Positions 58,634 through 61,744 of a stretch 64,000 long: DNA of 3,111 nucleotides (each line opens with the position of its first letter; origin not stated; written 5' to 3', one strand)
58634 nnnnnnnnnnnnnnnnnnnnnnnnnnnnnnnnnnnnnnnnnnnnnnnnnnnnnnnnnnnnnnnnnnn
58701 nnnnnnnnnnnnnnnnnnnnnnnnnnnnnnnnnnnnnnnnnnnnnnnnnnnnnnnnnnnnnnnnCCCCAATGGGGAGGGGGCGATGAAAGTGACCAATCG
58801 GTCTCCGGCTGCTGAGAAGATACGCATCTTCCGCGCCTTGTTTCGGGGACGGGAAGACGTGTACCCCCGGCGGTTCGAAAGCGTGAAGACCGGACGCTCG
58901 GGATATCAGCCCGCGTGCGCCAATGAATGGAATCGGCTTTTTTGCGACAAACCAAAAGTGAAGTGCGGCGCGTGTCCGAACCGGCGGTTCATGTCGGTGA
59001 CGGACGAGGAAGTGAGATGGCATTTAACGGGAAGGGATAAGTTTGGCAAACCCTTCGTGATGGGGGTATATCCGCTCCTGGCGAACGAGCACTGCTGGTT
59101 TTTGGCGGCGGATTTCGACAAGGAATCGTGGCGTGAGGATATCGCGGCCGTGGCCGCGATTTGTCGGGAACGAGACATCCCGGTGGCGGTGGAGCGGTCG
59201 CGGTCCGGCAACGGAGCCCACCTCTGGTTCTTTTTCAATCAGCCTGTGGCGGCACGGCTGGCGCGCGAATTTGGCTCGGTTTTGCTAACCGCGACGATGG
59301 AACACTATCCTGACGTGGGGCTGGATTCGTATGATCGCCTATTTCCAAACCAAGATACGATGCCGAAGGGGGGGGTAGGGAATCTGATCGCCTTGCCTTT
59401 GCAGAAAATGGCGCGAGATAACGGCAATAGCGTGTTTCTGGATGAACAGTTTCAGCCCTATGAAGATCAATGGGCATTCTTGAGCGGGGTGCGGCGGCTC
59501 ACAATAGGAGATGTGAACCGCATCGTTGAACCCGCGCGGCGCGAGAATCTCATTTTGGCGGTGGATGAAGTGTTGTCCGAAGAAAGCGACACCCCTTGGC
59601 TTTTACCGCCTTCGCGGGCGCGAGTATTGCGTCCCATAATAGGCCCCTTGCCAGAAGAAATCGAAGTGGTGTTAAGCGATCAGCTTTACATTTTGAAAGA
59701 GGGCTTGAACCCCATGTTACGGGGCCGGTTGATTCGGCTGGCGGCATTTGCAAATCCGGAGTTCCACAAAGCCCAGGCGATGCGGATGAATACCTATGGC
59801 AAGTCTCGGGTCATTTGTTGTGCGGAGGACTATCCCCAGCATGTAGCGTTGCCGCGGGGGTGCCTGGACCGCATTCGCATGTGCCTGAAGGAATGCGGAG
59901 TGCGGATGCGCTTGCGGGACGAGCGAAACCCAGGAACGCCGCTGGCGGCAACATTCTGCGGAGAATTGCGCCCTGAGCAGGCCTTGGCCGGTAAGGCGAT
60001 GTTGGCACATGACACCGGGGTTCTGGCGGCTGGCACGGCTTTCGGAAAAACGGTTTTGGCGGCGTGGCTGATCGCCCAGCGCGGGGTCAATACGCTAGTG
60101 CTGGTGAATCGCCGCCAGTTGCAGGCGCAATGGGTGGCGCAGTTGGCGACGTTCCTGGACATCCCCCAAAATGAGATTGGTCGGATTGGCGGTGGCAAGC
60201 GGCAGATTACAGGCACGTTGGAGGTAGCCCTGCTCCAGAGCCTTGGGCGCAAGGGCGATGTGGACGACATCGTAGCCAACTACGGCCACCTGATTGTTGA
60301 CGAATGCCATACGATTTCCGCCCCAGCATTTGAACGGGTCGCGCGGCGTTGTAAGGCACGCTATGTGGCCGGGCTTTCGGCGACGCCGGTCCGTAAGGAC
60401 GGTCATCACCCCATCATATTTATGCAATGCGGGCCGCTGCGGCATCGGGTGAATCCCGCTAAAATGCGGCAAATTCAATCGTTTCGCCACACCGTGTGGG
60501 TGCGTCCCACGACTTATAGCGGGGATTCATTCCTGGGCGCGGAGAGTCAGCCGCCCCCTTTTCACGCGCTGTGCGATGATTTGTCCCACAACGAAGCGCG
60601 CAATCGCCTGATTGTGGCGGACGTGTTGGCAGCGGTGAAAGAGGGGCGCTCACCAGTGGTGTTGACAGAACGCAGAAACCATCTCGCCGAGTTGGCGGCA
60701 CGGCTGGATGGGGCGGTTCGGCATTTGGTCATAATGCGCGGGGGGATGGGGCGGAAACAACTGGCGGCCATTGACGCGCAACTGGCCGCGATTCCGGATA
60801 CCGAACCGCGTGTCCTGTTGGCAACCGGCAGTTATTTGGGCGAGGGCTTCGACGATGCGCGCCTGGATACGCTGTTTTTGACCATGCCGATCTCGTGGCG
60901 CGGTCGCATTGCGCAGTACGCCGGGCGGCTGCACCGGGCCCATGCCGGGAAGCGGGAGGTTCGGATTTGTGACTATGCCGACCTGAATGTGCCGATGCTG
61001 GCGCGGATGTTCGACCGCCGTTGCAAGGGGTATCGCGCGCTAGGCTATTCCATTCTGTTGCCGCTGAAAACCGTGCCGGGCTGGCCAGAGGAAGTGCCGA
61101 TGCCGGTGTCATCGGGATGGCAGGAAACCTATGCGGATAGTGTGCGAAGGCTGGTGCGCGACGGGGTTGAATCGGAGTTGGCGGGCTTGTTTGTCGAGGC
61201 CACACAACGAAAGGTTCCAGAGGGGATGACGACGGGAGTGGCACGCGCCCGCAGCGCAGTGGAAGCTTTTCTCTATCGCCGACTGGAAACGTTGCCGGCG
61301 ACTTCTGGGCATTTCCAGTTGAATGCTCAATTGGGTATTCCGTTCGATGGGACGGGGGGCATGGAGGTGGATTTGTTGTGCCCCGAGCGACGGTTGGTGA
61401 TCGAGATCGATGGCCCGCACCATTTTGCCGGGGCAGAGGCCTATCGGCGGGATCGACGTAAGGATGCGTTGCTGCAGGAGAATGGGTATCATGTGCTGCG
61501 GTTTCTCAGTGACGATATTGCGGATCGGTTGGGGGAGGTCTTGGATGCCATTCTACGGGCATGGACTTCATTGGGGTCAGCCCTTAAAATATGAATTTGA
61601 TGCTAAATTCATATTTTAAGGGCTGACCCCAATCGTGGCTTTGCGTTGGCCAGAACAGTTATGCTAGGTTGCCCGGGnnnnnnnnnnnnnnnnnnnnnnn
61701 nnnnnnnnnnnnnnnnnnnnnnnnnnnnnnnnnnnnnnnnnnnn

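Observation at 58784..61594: AEP primase-like + SF2 helicase + DUF559 nuclease in a single 936-aa protein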

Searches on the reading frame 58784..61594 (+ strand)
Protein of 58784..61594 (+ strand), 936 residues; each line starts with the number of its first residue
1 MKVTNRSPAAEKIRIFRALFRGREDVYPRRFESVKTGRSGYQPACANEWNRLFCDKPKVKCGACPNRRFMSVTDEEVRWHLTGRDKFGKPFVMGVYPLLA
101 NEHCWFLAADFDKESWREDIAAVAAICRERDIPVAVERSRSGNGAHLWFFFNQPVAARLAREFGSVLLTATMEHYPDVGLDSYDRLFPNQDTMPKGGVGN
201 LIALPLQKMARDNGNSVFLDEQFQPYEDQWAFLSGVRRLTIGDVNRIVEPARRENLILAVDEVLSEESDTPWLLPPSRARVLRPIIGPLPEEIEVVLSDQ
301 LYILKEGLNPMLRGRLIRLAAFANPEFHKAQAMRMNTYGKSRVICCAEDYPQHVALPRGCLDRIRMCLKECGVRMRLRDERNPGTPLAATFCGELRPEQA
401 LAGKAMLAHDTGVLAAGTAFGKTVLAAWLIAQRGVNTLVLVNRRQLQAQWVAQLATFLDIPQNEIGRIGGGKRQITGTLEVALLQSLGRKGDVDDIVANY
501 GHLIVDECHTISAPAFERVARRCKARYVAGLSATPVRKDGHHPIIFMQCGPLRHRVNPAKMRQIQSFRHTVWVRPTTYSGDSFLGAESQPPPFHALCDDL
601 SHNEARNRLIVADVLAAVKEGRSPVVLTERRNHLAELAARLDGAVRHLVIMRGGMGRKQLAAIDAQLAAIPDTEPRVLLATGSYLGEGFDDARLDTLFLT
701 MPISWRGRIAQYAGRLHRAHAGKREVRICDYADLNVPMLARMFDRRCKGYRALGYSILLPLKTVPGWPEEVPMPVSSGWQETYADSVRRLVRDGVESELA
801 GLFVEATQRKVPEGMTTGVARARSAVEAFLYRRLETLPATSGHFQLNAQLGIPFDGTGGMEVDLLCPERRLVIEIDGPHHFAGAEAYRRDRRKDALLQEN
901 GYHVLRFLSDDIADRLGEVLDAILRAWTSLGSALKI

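Call 3: search_protein_families(library=pfam, proteins=[window:58784-61594:+], max_evalue=0.1)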
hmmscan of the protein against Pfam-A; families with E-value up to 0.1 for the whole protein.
window:58784-61594:+ (936 aa): 7 families
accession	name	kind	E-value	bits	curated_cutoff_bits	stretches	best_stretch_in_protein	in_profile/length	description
PF22548.2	AEP-TOTE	-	2.6e-96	322.1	27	1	11-245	1-228/230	TOTE conflict system, Archaeo-Eukaryotic Primase domain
PF04851.21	ResIII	-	3e-15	56.9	22.5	1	394-537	3-164/164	Type III restriction enzyme, res subunit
PF04480.18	DUF559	-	1.3e-11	44.8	20.6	1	861-926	45-107/109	Protein of unknown function (DUF559)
PF00270.35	DEAD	-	3e-08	34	26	1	397-536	2-161/167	DEAD/DEAH box helicase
PF18741.7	MTES_1575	-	0.00012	22.6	38.2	1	857-917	22-86/96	REase_MTES_1575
PF01896.25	DNA_primase_S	-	0.031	15.1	26.8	1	128-219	37-161/163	DNA primase small subunit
PF13401.12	AAA_22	-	0.043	14.6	27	0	415-523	11-108/130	AAA domain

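Call 4: search_protein_families(library=ncbifam, proteins=[window:58784-61594:+], max_evalue=0.1)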
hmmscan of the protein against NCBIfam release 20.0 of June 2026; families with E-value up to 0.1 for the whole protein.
window:58784-61594:+ (936 aa): 10 families
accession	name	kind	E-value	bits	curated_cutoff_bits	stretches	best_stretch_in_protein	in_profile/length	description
NF040561.1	PrimPol_Msp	equivalog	2.3e-24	85.8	200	2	53-256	143-350/515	CRISPR-associated primase-polymerase type A1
NF045503.1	repair_heli_XPB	equivalog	2.6e-15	56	610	1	396-557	185-357/548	DNA repair helicase XPB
NF053632.1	heli_RadD_YejH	equivalog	8.8e-07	27.6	720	1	409-538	22-154/573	DNA repair helicase RadD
NF007294.0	PRK09767.1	equivalog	0.00027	21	218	1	858-925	44-108/117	DUF559 domain-containing protein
NF010337.0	PRK13766.1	equivalog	0.0018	16.5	610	1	401-471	24-96/781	Hef nuclease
TIGR00603.1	rad25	subfamily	0.0019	16.5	328.7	1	437-541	303-419/734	DNA repair helicase rad25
TIGR04095.1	dnd_restrict_1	equivalog_domain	0.015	14.4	600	0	502-537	136-170/451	DNA phosphorothioation system restriction enzyme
TIGR00631.1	uvrb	equivalog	0.02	13.1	750.1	1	409-463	29-81/658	excinuclease ABC subunit UvrB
NF003673.1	PRK05298.1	equivalog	0.05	11.9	743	1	410-464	30-82/653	excinuclease ABC subunit UvrB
TIGR02607.1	antidote_HigA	equivalog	0.088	12.7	47.7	0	451-490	23-62/81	HigA family addiction module antitoxin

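Call 5: search_protein_families(library=padloc, proteins=[window:58784-61594:+], max_evalue=0.1)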
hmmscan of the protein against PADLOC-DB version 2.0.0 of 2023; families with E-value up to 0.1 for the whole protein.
window:58784-61594:+ (936 aa): 13 families
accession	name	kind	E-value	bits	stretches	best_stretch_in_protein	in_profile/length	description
PDLC01465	PrimPol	-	7.7e-86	286.1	1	10-322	20-275/276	"CAS-I,CAS-II,CAS-III,CAS-IV,CAS-V,CAS-VI; associated"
PDLC01101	PrimPol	-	1e-22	78.5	1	117-244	214-334/490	adaptation polymerase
PDLC02707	PbeA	-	2.6e-07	27.6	1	394-538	252-416/672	PbeA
PDLC03658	mREase_IV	-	2.1e-06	23.8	1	408-540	241-376/953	Type IV methyl-directed restriction enzyme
PDLC03746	RT_UG10_large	-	4.2e-05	19.5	1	121-222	92-185/1688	DRT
PDLC02704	PbeA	-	0.00016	18.3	1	503-538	387-421/682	PbeA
PDLC02868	DpdF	-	0.0017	14.1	1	856-915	78-136/1078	DpdF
PDLC02572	DrmA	-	0.0046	12.9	1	625-728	523-630/1043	DrmA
PDLC02706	PbeA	-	0.0099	12.5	1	502-538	398-434/722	PbeA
PDLC02194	Hhe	-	0.016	10.3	1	863-928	1715-1781/1911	-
PDLC03659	mREase_IV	-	0.025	10.4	1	413-541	243-377/945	Type IV methyl-directed restriction enzyme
PDLC03678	HEase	-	0.044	11.4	1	859-928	192-259/266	homing endonuclease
PDLC02703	PbeA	-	0.071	9.7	0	502-538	369-407/626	PbeA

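Call 7: search_solved_structures(query=window:58784-61594:+, max_evalue=0.01)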
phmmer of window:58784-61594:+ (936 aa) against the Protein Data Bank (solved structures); distinct sequences matched with E-value up to 0.01: 15.
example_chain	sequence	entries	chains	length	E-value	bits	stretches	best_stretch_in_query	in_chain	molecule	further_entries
6p4f_A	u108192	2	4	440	1.3e-13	53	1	394-558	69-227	DNA-dependent ATPase XPBII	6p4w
5tnu_A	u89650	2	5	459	1.4e-13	52.8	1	394-558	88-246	DNA-dependent ATPase XPBII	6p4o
7nqd_A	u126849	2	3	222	2.8e-10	41.9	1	92-253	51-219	TPR_REGION domain-containing protein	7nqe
7nqf_A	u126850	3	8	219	9.1e-10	40.2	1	92-248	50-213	TPR_REGION domain-containing protein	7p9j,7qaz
7clg_A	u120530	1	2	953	5.4e-06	27.7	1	407-539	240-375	Putative helicase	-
6p66_A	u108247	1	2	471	6.2e-06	27.5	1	395-549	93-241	DNA repair protein RAD25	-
2fwr_A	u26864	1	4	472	6.2e-06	27.5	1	395-549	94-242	DNA repair protein RAD25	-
2fz4_A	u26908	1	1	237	9.8e-06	26.9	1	395-544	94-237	DNA repair protein RAD25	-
3hrl_A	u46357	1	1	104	0.00044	21.4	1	857-928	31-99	Endonuclease-Like Protein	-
5of4_A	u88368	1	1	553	0.00049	21.2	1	382-558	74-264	TFIIH basal transcription factor complex helicase XPB subunit,XPB,TFIIH basal transcriptio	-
8ebt_A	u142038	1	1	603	0.00055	21.1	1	381-558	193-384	General transcription and DNA repair factor IIH helicase subunit XPB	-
6nmi_A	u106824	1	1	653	0.00067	20.8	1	382-558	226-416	General transcription and DNA repair factor IIH helicase subunit XPB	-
8bvw_0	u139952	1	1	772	0.0009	20.4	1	382-558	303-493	General transcription and DNA repair factor IIH helicase subunit XPB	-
29vf_0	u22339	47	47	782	0.00092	20.3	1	382-558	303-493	General transcription and DNA repair factor IIH helicase subunit XPB | TFIIH basal transcription factor complex helicase XPB subunit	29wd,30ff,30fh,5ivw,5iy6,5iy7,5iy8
28jm_A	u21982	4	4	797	0.00095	20.3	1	382-557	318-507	General transcription and DNA repair factor IIH helicase subunit XPB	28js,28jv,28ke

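Call 8: search_protein_families(library=phrogs, proteins=[window:58784-61594:+], max_evalue=0.01)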
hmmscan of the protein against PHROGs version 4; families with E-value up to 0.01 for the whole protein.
window:58784-61594:+ (936 aa): 7 families
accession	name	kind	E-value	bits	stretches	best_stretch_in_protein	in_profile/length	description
phrog_16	-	DNA, RNA and nucleotide metabolism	1.2e-36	127.4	1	351-742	237-609/986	DNA helicase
phrog_21866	-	DNA, RNA and nucleotide metabolism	3e-12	47.6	1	93-213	59-178/538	primase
phrog_9690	-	DNA, RNA and nucleotide metabolism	2.9e-10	40.7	1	495-734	36-271/306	DNA helicase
phrog_62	-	DNA, RNA and nucleotide metabolism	4.6e-10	38.6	1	389-540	691-854/1881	DNA helicase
phrog_16259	-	DNA, RNA and nucleotide metabolism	0.00016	22.1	1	407-513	130-238/330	DNA helicase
phrog_5362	-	DNA, RNA and nucleotide metabolism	0.0014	19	0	186-221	219-255/280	DNA primase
phrog_559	-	DNA, RNA and nucleotide metabolism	0.0027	17.5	1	858-914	337-402/607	HNH endonuclease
